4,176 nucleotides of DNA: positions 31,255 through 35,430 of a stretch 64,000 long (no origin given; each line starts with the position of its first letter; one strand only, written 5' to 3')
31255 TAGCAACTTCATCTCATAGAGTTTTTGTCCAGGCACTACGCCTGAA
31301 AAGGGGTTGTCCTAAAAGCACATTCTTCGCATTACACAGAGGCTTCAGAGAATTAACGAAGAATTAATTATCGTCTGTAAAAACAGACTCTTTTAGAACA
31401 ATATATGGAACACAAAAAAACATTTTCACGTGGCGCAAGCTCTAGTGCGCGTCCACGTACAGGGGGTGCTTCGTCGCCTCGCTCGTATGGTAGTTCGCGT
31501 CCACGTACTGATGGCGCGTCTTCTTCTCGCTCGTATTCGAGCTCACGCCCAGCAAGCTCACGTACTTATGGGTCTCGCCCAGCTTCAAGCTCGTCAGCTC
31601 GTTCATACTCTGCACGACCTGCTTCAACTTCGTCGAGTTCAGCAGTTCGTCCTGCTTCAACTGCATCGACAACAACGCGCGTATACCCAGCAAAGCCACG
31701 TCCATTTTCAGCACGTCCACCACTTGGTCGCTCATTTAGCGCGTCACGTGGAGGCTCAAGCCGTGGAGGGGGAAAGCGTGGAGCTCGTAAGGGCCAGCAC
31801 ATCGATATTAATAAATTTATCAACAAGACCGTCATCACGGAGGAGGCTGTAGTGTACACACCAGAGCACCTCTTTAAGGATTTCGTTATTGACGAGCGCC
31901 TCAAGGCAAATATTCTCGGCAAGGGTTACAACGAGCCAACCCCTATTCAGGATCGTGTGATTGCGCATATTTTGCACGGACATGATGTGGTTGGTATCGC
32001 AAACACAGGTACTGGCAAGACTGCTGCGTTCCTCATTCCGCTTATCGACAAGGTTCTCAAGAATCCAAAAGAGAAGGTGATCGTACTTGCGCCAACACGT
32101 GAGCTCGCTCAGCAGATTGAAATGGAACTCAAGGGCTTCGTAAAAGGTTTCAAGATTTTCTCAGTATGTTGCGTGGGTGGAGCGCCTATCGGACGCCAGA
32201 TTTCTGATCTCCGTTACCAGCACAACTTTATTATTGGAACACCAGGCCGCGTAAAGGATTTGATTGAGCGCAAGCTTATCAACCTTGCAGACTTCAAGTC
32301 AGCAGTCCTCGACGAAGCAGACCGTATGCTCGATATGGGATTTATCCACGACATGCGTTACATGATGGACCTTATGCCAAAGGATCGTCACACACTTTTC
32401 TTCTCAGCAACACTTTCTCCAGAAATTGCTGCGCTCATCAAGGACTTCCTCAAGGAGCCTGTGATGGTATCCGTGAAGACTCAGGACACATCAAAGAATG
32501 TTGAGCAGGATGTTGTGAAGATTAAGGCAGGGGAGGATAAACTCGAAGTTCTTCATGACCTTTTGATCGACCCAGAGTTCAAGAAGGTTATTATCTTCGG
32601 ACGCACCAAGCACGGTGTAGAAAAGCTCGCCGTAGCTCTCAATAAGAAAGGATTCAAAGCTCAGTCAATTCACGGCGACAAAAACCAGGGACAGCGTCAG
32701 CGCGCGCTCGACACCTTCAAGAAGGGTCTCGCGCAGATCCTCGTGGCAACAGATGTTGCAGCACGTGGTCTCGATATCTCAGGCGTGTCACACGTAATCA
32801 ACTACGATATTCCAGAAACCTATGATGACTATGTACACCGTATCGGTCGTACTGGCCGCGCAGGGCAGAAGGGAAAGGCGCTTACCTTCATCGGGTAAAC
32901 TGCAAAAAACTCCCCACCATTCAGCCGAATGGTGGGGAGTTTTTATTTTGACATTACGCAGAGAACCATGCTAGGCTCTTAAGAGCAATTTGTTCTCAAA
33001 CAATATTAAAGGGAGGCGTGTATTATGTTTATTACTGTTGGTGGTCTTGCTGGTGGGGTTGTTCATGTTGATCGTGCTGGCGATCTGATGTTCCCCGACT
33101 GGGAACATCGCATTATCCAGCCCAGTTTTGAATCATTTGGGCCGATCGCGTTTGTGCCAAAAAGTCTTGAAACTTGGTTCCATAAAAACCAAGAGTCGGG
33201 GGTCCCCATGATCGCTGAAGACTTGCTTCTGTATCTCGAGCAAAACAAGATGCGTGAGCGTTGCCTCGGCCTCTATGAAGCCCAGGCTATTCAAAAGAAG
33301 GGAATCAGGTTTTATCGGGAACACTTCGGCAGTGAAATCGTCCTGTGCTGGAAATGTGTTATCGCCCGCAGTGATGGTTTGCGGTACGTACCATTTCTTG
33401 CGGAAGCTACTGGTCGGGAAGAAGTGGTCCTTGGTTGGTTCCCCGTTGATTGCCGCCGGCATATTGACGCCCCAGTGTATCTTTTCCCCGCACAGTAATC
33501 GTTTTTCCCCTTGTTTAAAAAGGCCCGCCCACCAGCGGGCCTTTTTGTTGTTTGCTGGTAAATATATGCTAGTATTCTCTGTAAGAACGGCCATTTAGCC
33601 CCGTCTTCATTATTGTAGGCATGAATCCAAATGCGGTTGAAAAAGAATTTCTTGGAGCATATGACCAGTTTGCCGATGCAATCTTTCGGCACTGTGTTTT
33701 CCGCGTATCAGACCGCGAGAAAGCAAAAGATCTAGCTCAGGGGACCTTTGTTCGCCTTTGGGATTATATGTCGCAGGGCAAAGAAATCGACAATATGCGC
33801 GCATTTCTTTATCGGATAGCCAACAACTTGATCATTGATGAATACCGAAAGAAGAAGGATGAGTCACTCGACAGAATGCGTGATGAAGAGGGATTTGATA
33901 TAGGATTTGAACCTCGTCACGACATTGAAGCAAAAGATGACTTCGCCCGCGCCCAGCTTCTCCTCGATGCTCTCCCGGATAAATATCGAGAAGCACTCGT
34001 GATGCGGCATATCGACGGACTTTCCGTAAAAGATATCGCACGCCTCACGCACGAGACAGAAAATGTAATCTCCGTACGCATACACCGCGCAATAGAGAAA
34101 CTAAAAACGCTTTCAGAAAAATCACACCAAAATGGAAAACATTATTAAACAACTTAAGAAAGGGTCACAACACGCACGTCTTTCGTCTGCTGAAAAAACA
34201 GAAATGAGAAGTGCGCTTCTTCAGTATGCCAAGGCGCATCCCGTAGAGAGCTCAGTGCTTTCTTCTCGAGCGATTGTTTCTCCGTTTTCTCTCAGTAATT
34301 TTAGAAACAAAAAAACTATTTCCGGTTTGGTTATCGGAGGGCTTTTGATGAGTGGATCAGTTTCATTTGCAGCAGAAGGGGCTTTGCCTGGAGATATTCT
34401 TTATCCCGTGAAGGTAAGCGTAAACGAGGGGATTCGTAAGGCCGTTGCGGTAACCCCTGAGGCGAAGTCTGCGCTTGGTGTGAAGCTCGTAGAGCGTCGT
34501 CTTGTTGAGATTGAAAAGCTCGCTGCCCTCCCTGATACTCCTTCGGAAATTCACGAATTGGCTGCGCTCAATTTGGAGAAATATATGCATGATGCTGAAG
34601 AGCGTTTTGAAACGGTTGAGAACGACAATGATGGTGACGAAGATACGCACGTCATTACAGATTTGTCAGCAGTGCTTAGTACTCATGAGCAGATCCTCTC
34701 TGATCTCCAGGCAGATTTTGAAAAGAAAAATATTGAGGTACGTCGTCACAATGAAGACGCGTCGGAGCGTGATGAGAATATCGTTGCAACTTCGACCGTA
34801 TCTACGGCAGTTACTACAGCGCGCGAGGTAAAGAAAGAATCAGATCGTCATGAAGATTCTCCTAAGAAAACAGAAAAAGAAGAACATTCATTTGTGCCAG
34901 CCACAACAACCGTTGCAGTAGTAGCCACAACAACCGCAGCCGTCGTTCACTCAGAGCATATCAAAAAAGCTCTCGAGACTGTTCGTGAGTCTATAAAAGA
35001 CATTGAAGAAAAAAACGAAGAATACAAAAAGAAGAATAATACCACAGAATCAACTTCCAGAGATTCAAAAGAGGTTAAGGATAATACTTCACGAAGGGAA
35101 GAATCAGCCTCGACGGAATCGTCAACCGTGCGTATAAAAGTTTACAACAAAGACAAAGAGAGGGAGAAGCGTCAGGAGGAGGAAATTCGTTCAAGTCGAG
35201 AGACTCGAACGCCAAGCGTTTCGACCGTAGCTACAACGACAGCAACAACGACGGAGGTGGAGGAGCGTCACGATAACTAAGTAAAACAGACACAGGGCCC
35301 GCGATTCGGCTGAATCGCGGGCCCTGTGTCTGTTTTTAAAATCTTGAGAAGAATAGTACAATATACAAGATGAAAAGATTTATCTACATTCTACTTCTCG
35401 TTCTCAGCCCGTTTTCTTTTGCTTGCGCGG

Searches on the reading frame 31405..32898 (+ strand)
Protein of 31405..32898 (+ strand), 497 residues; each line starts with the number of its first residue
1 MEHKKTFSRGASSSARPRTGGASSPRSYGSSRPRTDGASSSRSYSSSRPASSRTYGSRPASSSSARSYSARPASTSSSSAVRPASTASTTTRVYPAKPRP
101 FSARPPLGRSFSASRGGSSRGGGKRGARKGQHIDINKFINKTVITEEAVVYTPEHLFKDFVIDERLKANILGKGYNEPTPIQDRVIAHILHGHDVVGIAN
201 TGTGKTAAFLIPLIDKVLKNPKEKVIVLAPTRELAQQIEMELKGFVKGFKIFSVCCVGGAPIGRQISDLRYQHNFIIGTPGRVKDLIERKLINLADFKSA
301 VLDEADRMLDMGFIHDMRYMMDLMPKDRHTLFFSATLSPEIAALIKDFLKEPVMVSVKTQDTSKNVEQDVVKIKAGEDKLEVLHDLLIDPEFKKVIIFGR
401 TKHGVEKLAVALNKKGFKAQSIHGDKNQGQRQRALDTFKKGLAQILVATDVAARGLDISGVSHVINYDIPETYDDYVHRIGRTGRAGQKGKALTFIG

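Call 19: search_protein_families(library=pfam, proteins=[window:31405-32898:+], max_evalue=0.001)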
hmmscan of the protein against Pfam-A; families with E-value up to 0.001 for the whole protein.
window:31405-32898:+ (497 aa): 4 families
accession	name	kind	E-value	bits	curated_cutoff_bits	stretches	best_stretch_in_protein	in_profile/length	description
PF00270.35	DEAD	-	3.6e-46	157.4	26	1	179-341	1-164/167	DEAD/DEAH box helicase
PF00271.37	Helicase_C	-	2.8e-34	118.1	23.5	1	378-487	1-110/110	Helicase conserved C-terminal domain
PF04851.21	ResIII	-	6.6e-07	29.8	22.5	1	184-336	10-161/164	Type III restriction enzyme, res subunit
PF13604.12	AAA_30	-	0.00063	20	27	0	181-242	5-66/191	AAA domain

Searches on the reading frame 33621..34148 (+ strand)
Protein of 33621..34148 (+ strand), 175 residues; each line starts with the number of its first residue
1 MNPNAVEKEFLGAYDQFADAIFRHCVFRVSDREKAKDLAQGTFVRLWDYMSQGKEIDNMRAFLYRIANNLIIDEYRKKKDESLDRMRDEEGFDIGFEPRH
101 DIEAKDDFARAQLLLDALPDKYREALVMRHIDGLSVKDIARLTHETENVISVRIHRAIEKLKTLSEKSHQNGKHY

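Call 93: search_protein_families(library=pfam, proteins=[window:33621-34148:+], max_evalue=0.001)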
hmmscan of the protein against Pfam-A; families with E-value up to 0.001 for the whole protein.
window:33621-34148:+ (175 aa): 3 families
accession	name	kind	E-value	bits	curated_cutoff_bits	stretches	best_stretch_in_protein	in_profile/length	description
PF08281.18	Sigma70_r4_2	-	1e-13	51.1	25.7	1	111-161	4-54/54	Sigma-70, region 4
PF04542.20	Sigma70_r2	-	4.1e-11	42.9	24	1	14-79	2-69/71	Sigma-70 region 2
PF04545.22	Sigma70_r4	-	4.6e-08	32.9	24.1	1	114-162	1-49/50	Sigma-70, region 4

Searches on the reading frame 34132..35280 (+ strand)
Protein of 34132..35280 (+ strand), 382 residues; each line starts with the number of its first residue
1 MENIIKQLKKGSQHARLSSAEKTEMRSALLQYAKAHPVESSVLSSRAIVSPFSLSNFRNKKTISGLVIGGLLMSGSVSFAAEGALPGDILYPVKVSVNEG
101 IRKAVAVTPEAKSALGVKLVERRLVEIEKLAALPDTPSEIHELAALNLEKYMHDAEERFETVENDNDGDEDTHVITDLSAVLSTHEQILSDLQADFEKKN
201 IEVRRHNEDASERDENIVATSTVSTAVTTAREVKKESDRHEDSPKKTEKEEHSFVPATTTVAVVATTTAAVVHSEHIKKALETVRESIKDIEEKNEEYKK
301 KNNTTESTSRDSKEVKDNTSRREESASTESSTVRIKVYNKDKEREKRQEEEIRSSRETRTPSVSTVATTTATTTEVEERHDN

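Call 19: search_protein_families(library=pfam, proteins=[window:34132-35280:+], max_evalue=0.001)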
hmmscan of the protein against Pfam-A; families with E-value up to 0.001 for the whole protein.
window:34132-35280:+ (382 aa): 1 family
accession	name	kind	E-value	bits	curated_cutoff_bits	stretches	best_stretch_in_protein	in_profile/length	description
PF18915.5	DUF5667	-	2.4e-06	28.3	27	1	83-177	1-77/99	Domain of unknown function (DUF5667)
